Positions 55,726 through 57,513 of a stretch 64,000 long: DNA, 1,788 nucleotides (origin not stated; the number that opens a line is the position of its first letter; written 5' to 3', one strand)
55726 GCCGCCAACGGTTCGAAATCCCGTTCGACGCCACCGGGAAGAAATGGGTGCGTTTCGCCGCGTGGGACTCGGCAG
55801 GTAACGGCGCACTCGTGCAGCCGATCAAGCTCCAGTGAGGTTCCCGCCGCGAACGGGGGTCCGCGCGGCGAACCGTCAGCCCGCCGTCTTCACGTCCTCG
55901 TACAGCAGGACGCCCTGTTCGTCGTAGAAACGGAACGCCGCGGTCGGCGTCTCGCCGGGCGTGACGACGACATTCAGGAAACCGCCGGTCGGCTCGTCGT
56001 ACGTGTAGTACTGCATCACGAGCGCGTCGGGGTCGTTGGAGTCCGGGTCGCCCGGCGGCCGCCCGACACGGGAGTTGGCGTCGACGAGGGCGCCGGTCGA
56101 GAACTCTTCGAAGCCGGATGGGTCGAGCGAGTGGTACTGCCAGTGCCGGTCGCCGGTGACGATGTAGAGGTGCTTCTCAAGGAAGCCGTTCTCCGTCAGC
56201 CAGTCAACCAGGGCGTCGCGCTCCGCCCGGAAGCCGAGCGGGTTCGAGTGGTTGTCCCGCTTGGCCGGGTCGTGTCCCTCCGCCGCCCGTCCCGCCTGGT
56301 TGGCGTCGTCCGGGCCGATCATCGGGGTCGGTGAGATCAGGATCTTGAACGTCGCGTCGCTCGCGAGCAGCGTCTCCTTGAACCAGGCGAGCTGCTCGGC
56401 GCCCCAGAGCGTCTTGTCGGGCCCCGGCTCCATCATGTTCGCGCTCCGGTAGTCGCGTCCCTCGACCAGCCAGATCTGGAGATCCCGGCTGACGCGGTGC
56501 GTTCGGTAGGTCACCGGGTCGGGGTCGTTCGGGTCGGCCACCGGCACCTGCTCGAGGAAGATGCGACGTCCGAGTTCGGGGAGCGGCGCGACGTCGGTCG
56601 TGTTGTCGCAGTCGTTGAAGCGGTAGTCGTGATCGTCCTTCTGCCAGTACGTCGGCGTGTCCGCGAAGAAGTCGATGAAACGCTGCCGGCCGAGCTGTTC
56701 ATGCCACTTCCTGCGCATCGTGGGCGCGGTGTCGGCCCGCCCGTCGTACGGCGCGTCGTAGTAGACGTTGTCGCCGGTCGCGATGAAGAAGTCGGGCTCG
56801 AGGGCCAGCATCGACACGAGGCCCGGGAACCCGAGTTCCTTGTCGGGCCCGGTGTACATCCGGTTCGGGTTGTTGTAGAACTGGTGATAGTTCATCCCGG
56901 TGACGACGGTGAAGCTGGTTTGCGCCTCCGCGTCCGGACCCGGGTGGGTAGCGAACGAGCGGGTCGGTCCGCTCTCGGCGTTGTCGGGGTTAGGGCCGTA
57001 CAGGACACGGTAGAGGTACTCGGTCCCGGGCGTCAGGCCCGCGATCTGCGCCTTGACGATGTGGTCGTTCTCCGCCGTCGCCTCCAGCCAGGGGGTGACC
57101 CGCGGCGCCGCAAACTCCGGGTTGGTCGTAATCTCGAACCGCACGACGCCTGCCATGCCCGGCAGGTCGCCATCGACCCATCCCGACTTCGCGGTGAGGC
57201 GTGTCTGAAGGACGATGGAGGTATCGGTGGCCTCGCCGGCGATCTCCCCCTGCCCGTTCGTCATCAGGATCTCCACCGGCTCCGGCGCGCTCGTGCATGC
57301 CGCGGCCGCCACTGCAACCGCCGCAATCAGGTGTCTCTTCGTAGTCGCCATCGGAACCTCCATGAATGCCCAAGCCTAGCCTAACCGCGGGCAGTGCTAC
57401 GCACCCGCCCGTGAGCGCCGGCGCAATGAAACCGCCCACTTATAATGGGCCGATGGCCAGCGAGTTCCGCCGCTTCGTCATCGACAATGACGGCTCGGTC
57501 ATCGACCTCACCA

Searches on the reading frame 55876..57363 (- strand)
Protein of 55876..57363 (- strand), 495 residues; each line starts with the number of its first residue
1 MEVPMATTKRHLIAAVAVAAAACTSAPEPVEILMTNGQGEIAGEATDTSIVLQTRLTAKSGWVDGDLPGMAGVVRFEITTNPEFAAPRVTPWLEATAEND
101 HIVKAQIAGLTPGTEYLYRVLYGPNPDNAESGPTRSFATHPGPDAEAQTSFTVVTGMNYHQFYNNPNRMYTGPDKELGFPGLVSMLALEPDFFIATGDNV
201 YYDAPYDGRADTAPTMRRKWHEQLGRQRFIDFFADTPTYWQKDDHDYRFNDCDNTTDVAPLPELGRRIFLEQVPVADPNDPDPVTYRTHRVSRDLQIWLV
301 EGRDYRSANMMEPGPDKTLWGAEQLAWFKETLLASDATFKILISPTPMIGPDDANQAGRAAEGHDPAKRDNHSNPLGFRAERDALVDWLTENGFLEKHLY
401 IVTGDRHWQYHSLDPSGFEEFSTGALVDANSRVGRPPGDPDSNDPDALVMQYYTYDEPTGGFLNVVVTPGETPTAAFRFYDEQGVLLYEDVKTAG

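Call 45: search_protein_families(library=pfam, proteins=[window:55876-57363:-], max_evalue=0.001)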
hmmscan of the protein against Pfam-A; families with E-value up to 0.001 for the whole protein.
window:55876-57363:- (495 aa): 3 families
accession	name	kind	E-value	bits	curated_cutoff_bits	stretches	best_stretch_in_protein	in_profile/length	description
PF09423.15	PhoD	-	2.4e-19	70.1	27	1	179-426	14-291/343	PhoD-like phosphatase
PF16655.11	PhoD_N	-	2e-10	41.5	30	1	42-124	5-80/90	PhoD-like phosphatase, N-terminal domain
PF16656.11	Pur_ac_phosph_N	-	0.00023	22.1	30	1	90-139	48-93/93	Purple acid Phosphatase, N-terminal domain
